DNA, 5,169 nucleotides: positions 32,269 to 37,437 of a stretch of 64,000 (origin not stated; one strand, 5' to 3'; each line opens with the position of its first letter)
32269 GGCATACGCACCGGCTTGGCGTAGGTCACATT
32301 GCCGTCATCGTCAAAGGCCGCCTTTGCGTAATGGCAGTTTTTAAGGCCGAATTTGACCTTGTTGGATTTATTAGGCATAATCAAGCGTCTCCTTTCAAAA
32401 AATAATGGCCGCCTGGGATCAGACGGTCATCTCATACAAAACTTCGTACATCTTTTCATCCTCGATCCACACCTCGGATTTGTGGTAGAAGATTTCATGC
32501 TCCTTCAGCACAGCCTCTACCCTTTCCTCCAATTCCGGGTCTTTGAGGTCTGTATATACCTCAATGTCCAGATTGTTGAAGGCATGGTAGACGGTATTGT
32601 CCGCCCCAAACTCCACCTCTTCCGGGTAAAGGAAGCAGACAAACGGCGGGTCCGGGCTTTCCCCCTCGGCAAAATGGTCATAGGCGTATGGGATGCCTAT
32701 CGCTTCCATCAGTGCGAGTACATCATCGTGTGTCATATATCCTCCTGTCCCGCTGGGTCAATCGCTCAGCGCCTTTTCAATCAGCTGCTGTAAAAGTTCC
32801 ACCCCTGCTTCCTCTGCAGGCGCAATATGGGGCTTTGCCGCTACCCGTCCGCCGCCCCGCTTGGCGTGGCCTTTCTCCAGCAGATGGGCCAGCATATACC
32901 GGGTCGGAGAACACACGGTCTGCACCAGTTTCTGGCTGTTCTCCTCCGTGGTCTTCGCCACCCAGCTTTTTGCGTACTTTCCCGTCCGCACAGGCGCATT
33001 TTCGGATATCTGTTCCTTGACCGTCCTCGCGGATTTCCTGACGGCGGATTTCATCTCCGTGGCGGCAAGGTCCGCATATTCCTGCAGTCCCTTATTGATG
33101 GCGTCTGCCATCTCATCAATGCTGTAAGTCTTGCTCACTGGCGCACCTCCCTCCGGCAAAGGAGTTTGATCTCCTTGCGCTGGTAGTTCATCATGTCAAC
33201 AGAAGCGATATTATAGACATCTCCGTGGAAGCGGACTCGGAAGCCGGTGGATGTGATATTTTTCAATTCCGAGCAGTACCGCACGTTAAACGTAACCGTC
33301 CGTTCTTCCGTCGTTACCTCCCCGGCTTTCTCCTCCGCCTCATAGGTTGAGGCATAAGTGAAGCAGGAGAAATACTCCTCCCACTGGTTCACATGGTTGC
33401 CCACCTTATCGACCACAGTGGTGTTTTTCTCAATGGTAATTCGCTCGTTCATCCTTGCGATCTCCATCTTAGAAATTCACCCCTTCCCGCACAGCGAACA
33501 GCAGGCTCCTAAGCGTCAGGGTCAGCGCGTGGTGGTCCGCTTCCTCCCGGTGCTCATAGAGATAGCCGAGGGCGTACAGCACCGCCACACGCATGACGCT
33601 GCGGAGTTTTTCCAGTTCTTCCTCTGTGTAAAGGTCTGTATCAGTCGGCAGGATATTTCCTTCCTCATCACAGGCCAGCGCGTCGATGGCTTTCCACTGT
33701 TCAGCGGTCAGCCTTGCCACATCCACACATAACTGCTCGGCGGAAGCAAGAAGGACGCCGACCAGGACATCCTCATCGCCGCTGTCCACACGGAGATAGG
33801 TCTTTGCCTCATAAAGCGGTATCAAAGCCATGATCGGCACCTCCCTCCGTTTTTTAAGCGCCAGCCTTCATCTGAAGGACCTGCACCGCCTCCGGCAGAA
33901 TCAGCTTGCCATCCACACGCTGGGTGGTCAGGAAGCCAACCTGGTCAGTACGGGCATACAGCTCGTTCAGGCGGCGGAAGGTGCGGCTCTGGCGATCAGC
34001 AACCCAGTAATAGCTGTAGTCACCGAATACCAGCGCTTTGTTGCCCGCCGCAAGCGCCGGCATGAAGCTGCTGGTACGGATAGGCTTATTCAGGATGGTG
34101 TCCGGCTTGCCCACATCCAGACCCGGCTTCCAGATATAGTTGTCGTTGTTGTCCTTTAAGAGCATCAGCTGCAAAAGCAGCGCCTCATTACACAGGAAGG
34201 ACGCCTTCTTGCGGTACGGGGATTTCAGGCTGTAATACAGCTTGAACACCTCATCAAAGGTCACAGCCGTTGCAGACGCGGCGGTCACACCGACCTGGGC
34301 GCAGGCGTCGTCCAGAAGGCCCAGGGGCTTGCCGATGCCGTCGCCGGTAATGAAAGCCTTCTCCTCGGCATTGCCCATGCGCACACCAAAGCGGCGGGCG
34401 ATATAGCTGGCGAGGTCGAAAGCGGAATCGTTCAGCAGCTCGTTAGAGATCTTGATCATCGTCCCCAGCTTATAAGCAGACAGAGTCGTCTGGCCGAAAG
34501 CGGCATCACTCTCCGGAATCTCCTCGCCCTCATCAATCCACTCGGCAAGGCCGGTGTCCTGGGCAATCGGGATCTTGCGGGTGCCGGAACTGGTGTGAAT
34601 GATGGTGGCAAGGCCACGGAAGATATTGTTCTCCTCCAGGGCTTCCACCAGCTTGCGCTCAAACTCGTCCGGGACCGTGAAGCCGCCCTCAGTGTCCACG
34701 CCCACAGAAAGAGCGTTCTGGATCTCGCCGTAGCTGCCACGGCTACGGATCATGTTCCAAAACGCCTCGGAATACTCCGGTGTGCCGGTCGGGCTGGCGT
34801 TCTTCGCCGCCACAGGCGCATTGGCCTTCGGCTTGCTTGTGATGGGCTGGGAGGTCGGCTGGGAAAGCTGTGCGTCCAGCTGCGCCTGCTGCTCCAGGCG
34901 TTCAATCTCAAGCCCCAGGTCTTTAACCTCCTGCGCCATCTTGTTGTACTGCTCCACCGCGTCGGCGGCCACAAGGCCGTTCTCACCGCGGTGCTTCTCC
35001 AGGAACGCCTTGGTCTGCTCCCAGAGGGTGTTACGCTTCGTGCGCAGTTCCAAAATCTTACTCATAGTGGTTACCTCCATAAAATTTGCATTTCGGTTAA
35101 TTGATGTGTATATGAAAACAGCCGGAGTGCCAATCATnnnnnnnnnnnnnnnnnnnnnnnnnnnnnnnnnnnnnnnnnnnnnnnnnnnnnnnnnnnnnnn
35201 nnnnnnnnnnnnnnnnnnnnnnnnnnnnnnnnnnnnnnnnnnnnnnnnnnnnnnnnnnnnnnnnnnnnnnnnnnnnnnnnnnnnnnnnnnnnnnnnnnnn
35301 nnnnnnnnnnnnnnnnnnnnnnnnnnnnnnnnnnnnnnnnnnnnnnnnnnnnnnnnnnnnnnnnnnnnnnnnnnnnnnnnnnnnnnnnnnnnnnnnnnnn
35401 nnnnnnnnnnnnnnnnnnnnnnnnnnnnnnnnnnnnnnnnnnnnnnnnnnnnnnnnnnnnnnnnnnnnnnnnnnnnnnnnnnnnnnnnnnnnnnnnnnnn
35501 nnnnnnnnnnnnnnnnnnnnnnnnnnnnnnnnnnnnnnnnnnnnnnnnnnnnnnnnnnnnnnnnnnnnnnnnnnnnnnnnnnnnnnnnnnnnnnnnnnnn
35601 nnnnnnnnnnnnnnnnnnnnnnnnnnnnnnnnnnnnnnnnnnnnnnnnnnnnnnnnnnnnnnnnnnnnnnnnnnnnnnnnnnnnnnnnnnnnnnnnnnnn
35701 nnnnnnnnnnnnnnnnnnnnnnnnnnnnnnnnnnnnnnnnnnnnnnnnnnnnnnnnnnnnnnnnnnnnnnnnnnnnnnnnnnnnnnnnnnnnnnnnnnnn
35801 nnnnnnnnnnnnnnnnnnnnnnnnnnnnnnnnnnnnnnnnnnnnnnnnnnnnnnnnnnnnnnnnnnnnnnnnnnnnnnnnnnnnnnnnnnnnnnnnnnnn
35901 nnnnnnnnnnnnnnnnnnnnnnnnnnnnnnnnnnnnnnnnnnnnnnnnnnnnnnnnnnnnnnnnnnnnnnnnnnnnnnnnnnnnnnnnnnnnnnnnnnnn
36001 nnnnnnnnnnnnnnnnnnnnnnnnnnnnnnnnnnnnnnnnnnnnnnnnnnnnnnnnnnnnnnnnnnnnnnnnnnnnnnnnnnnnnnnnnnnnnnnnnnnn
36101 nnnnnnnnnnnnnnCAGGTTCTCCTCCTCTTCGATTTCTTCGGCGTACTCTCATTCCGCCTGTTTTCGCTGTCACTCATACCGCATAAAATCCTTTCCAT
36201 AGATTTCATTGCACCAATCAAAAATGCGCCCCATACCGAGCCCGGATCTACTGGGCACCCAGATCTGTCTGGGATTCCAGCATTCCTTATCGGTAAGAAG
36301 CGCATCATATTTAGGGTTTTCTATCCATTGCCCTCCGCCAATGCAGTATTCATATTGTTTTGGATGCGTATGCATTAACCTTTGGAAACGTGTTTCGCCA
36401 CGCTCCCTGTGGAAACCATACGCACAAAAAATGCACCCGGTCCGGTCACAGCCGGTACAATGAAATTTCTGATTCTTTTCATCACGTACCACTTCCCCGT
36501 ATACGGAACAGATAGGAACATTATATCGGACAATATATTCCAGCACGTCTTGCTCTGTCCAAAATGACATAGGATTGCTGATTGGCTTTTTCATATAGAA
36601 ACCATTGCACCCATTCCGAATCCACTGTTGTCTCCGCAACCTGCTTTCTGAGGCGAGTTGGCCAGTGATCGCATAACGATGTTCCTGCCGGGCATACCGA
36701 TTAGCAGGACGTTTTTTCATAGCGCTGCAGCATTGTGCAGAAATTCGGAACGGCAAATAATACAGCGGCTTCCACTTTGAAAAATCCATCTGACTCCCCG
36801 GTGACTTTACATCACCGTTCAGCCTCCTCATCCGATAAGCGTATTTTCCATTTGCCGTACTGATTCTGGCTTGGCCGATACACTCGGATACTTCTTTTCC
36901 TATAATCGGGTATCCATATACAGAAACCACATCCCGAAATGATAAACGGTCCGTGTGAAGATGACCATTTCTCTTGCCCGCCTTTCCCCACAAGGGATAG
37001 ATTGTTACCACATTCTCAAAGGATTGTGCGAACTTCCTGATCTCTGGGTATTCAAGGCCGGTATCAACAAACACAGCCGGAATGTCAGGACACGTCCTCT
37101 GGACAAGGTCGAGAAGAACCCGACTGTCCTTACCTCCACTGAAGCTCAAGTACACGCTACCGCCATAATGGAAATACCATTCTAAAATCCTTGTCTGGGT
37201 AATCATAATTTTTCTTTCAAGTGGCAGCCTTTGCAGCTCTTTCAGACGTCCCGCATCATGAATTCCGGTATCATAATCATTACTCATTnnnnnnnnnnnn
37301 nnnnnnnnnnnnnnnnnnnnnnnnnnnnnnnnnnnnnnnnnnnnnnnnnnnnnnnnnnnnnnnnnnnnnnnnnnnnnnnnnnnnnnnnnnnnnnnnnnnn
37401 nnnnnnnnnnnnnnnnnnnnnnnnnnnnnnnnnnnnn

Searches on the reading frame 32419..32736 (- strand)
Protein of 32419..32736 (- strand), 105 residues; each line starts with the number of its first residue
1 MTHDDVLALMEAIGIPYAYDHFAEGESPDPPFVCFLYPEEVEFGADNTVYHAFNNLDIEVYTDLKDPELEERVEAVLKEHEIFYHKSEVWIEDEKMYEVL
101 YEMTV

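Call 3: search_protein_families(library=pfam, proteins=[window:32419-32736:-], max_evalue=1)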
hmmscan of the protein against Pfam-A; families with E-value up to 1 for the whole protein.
window:32419-32736:- (105 aa): 0 families

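Call 4: search_protein_families(library=phrogs, proteins=[window:32419-32736:-], max_evalue=0.1)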
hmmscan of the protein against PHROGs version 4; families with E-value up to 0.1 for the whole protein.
window:32419-32736:- (105 aa): 1 family
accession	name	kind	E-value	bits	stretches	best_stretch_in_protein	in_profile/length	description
phrog_78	-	connector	1.5e-17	65.1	1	5-103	7-113/122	tail terminator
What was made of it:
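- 32419..32736 (-): Tail terminator gene. It is the intact upstream neighbour and was used as the anchor to find related loci. PHROG 78 E=1.5e-17 (call 4).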

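Call 9: find_related_loci(query=window:32419-32736:-, collection=viral_contigs, flank=5000)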
Query window:32419-32736:- (105 aa) in viral_contigs; peptide patterns used: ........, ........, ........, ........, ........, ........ (x = any residue, [..] = any of these).
599 stretches matched a pattern (row limit reached: there are more); 599 encode a relative of the query (tblastn E <= 1e-3); the best 80 are kept; 80 distinct loci.
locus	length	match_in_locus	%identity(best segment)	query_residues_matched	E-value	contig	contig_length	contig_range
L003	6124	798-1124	80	1-105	1e-55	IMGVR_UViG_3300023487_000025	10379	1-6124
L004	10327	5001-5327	76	1-105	4e-53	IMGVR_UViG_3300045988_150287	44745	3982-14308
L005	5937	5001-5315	72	1-105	7e-50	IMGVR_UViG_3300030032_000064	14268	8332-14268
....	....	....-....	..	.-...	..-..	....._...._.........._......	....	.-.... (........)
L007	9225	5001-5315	72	1-105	6e-50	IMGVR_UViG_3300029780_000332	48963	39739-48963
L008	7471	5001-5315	72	1-105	1e-49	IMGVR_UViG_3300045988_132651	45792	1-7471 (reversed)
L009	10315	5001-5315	72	1-105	8e-50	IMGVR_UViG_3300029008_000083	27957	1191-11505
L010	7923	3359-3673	72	1-105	9e-50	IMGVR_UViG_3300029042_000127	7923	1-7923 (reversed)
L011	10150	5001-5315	73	1-105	8e-50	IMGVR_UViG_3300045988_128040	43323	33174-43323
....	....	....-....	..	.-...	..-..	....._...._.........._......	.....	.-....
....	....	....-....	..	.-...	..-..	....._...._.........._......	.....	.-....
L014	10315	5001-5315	72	1-105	2e-49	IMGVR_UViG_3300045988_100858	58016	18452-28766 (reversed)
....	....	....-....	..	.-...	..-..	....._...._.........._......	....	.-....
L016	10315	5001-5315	72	1-105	3e-49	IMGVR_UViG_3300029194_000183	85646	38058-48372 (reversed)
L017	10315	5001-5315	72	1-105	4e-49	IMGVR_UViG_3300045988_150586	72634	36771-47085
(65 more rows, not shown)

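Call 17: find_related_loci(query=window:32419-32736:-, collection=genome_contigs, flank=6000)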
Query window:32419-32736:- (105 aa) in genome_contigs; peptide patterns used: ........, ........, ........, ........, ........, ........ (x = any residue, [..] = any of these).
515 stretches matched a pattern; 450 encode a relative of the query (tblastn E <= 1e-3); the best 80 are kept; 80 distinct loci.
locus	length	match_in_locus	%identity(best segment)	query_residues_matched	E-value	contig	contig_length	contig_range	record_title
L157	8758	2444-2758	95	1-105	2e-64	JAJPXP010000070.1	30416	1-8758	MAG: Clostridia bacterium isolate AH.12_9 NODE_232_length_30416_cov_7.420638, whole genome shotgun sequence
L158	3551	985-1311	77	1-105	2e-53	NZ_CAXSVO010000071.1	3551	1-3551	Ruminococcus sp. 5_1_39BFAA isolate CC00328 CC00328_71_NODE_71_length_3551_cov_161.305987, whole genome shotgun sequence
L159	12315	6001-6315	71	1-105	1e-49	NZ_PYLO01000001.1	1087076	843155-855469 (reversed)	Clostridium fessum strain SNUG30386 scaffold_0, whole genome shotgun sequence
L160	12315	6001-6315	72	1-105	1e-49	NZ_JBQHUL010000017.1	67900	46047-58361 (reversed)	Blautia sp. HCP28S3_G10 contig00017, whole genome shotgun sequence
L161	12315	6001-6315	72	1-105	5e-49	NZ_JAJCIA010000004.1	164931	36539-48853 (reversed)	Blautia faecis strain DFI.3.66 LDJIBEFH_4, whole genome shotgun sequence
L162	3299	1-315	72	1-105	4e-49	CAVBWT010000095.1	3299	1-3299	Lawsonibacter asaccharolyticus isolate H07663-L1_cleanbin_000015 genome assembly, contig: Spades_H07663-L1_contig_15664,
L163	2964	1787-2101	72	1-105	4e-49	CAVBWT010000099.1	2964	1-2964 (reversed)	Lawsonibacter asaccharolyticus isolate H07663-L1_cleanbin_000015 genome assembly, contig: Spades_H07663-L1_contig_17782,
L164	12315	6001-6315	72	1-105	5e-49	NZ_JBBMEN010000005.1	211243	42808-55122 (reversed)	Faecalibacterium intestinale strain CLA-AA-H281 CLAAAH281_contig_5_length_211243, whole genome shotgun sequence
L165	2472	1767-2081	71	1-105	3e-48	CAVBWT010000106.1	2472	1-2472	Lawsonibacter asaccharolyticus isolate H07663-L1_cleanbin_000015 genome assembly, contig: Spades_H07663-L1_contig_22035,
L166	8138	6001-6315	71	1-105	2e-48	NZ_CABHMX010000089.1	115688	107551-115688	Blautia luti isolate NZ_Blautia_luti_RSSSTS7063_SV_a2_mod, whole genome shotgun sequence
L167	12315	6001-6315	70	1-105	3e-48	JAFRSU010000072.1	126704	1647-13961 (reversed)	MAG: Lachnospiraceae bacterium isolate RGIG2768 Goat_Omasum-5__c536611, whole genome shotgun sequence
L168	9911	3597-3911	71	1-105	5e-48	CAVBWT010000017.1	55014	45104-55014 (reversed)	Lawsonibacter asaccharolyticus isolate H07663-L1_cleanbin_000015 genome assembly, contig: Spades_H07663-L1_contig_299, w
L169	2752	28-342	70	1-105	4e-48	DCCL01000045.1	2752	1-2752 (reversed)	MAG TPA_asm: Faecalibacterium prausnitzii isolate UBA1082 UBA1082_contig_13424, whole genome shotgun sequence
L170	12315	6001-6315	67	1-105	5e-48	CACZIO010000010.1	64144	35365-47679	MAG: uncultured Lachnospiraceae bacterium isolate RUG12648 genome assembly, contig: RUG12648_asm_10, whole genome shotgu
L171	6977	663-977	70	1-105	4e-48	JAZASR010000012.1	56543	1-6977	MAG: Lachnospiraceae bacterium isolate R34_purified_bin13 k141_109943_length_56543_cov_46.2558, whole genome shotgun seq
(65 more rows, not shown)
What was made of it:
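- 32419..32736 (-): Related loci in calls 9 and 17.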

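Call 26: search_protein_families(library=padloc, proteins=[L004:6045-6875:+], max_evalue=0.01)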
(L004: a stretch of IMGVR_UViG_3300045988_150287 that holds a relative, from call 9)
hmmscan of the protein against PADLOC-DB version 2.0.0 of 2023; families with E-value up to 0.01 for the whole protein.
L004:6045-6875:+ (276 aa): 0 families

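Call 31: search_solved_structures(query=L004:6045-6875:+, max_evalue=0.01)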
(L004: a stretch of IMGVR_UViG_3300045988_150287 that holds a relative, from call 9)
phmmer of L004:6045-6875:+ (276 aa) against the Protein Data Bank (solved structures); distinct sequences matched with E-value up to 0.01: 10.
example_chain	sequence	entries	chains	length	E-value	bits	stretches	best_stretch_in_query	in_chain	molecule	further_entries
8rrh_B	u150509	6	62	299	1.1e-06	31.7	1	35-232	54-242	Prohibitin-2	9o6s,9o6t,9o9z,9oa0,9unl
7vhq_G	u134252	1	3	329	2.3e-06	30.5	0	117-245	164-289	Modulator of FtsH protease HflC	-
9urz_B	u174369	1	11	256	2.4e-06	30.5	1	118-233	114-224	Prohibitin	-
8z5g_A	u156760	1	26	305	3e-06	30.2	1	6-244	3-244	Protein QmcA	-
7vhp_G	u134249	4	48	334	4.2e-06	29.7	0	123-245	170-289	Modulator of FtsH protease HflC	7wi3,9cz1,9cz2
8rrh_A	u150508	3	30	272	6.9e-06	29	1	110-239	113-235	Prohibitin 1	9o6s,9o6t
9unl_E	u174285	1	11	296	8.6e-06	28.7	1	110-239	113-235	Prohibitin 1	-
9o9z_A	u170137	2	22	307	9.5e-06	28.6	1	110-238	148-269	Prohibitin 1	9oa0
9paw_XB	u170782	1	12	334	1e-05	28.5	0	7-67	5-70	Modulator of FtsH protease HflC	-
9urz_D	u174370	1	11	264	0.00044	23.1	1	118-240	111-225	Prohibitin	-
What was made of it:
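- On SPFH / Band 7 (HflC/prohibitin-like membrane scaffolds): Only weak sequence similarity to HflC, prohibitin and QmcA chains (E about 1e-6; call 31).
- Closest known: Membrane-anchored SPFH/Band-7 proteins of the HflC / prohibitin / QmcA type. Same: The best PDB sequence matches are prohibitin-2, HflC and QmcA (E about 1e-6; call 31).
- The closest solved SPFH relatives (prohibitin, HflC, QmcA; call 31) are, from general knowledge, membrane-anchored assemblies.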

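Call 32: search_protein_families(library=ncbifam, proteins=[L004:6045-6875:+, L157:2803-3477:+], max_evalue=0.01)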
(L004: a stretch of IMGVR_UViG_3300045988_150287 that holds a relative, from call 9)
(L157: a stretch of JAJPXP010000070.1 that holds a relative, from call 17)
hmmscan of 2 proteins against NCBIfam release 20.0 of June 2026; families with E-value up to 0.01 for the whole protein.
L004:6045-6875:+ (276 aa): 2 families
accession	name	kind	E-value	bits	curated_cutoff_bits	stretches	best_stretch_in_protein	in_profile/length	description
NF008259.0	PRK11029.1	equivalog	1.2e-07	31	427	1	185-246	225-290/334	protease modulator HflC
TIGR01932.1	hflC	equivalog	3.2e-07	29.5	134.4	1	4-67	2-70/318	protease modulator HflC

L157:2803-3477:+ (224 aa): 1 family
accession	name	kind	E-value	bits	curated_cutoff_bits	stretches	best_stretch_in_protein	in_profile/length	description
TIGR01603.1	maj_tail_phi13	subfamily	2.1e-37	128.7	35.2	1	7-188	1-189/190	major tail protein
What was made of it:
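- On Major tail protein, phi13 type (TIGR01603 / PHROG 88): The intact L157 orthologue scores 128.7 bits (call 32).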

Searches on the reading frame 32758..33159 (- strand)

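Call 3: search_protein_families(library=pfam, proteins=[window:32758-33159:-], max_evalue=1)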
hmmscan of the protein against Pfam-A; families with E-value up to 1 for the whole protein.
window:32758-33159:- (133 aa): 2 families
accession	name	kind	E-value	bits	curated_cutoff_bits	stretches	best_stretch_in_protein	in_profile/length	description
PF04883.17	HK97-gp10_like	-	6.3e-14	53.1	21.4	1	19-97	1-78/78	Bacteriophage HK97-gp10, putative tail-component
PF16036.10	Chalcone_3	-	0.067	13.7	27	1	10-57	67-114/165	Chalcone isomerase-like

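Call 4: search_protein_families(library=phrogs, proteins=[window:32758-33159:-], max_evalue=0.1)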
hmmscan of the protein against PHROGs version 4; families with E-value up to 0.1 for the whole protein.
window:32758-33159:- (133 aa): 6 families
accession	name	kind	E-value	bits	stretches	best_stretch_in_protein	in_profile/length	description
phrog_5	-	connector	2.1e-18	68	1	13-131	92-205/239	tail completion or Neck1 protein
phrog_2325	-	tail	0.00011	23.2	1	15-98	10-95/132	minor tail protein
phrog_16886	-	unknown function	0.0037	19.1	1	22-73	9-58/107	-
phrog_34124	-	unknown function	0.0038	18.5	1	21-77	31-85/114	-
phrog_19109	-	unknown function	0.011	16.9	1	20-132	13-127/129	-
phrog_1929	-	connector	0.031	15.6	1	37-103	28-90/109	head-tail connector protein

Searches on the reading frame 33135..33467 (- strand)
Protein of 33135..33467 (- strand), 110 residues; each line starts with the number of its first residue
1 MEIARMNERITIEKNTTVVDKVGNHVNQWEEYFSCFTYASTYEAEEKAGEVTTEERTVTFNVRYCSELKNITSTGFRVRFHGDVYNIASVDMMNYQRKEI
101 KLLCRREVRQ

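Call 3: search_protein_families(library=pfam, proteins=[window:33135-33467:-], max_evalue=1)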
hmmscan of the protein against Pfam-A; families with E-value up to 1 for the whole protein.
window:33135-33467:- (110 aa): 3 families
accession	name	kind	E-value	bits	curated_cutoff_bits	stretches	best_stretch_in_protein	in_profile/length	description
PF05521.18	Phage_HCP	-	4.5e-18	66.2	25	1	1-106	1-105/106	Phage head completion protein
PF17722.6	IFTAP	-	0.011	16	29.3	1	17-67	19-70/234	Intraflagellar transport-associated protein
PF16403.11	Bact_surface_Ig-like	-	0.038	14.5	27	1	37-59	48-70/71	Bacterial surface protein, Ig-like domain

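Call 4: search_protein_families(library=phrogs, proteins=[window:33135-33467:-], max_evalue=0.1)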
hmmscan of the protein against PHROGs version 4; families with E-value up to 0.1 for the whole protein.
window:33135-33467:- (110 aa): 3 families
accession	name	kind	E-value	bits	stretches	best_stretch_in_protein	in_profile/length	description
phrog_25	-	connector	2e-19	71.7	1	1-108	36-140/286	head closure Hc1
phrog_793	-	connector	0.017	16.2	1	7-100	11-105/113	head-tail adaptor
phrog_501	-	connector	0.024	15.8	1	6-58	5-64/115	head closure Hc1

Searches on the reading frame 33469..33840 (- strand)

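Call 3: search_protein_families(library=pfam, proteins=[window:33469-33840:-], max_evalue=1)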
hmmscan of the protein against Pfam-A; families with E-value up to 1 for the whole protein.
window:33469-33840:- (123 aa): 1 family
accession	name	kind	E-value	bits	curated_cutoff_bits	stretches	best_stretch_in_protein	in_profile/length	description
PF05135.19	Phage_connect_1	-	0.016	16.1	21.2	1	9-102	4-73/101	Phage gp6-like head-tail connector protein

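Call 4: search_protein_families(library=phrogs, proteins=[window:33469-33840:-], max_evalue=0.1)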
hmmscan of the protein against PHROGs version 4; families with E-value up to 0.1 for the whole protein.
window:33469-33840:- (123 aa): 2 families
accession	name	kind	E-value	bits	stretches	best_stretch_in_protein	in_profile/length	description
phrog_40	-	connector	4.4e-17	63.2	1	2-120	37-133/201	head-tail adaptor Ad1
phrog_442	-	connector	0.067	13.5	0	1-37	82-118/270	head-tail adaptor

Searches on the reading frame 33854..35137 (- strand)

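Call 3: search_protein_families(library=pfam, proteins=[window:33854-35137:-], max_evalue=1)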
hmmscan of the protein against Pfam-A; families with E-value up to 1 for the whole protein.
window:33854-35137:- (427 aa): 3 families
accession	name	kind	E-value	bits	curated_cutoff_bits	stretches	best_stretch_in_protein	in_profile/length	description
PF05065.19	Phage_capsid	-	5.8e-78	262.6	24.2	1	151-422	1-279/280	Phage capsid family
PF25209.1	Phage_capsid_4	-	0.00019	22.3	27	1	160-360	20-197/262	Phage capsid protein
PF18453.6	C4bp_oligo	-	0.0091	16.7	29.6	1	66-86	26-46/49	Oligomerization domain of C4b-binding protein alpha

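Call 4: search_protein_families(library=phrogs, proteins=[window:33854-35137:-], max_evalue=0.1)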
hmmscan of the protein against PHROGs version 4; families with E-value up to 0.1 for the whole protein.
window:33854-35137:- (427 aa): 8 families
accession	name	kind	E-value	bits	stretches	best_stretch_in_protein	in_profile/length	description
phrog_10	-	head and packaging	1.3e-110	372.5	1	23-426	260-638/752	major head protein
phrog_17162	-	unknown function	3.5e-37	127.5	1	343-425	2-84/85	-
phrog_617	-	head and packaging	4.4e-33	116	1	145-421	341-621/626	major head protein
phrog_15928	-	head and packaging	2.4e-32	113.4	1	234-425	1-181/185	major head protein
phrog_3922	-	head and packaging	2e-08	34.9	1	200-361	139-302/362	major head protein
phrog_2263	-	head and packaging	7e-08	32.8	1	62-386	188-507/551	major head protein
phrog_1623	-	head and packaging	6.9e-05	23.3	1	151-267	21-143/305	virion structural protein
phrog_544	-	head and packaging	0.00029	21.3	1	164-251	22-113/282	major head protein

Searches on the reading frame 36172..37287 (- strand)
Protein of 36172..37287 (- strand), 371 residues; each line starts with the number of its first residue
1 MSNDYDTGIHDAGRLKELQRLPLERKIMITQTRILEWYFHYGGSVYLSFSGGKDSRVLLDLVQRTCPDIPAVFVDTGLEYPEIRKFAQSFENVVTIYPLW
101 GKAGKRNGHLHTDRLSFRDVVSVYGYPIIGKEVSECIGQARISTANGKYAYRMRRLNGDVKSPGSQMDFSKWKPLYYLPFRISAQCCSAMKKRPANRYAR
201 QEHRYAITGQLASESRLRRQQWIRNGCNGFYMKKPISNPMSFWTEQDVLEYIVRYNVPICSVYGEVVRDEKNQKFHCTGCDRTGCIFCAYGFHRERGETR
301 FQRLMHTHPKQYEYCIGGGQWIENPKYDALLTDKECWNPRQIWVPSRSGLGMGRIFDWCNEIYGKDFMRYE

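Call 26: search_protein_families(library=padloc, proteins=[window:36172-37287:-], max_evalue=0.01)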
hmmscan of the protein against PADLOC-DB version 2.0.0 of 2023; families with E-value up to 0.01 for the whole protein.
window:36172-37287:- (371 aa): 3 families
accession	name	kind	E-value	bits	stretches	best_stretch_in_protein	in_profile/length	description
PDLC02510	BrxP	-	2.1e-12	44.1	1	36-84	123-176/779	BrxP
PDLC02782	SspD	-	1.3e-07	29.7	1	47-94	4-53/277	SspD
PDLC00911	QueC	-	0.00054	18.2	0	236-280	135-178/190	QueC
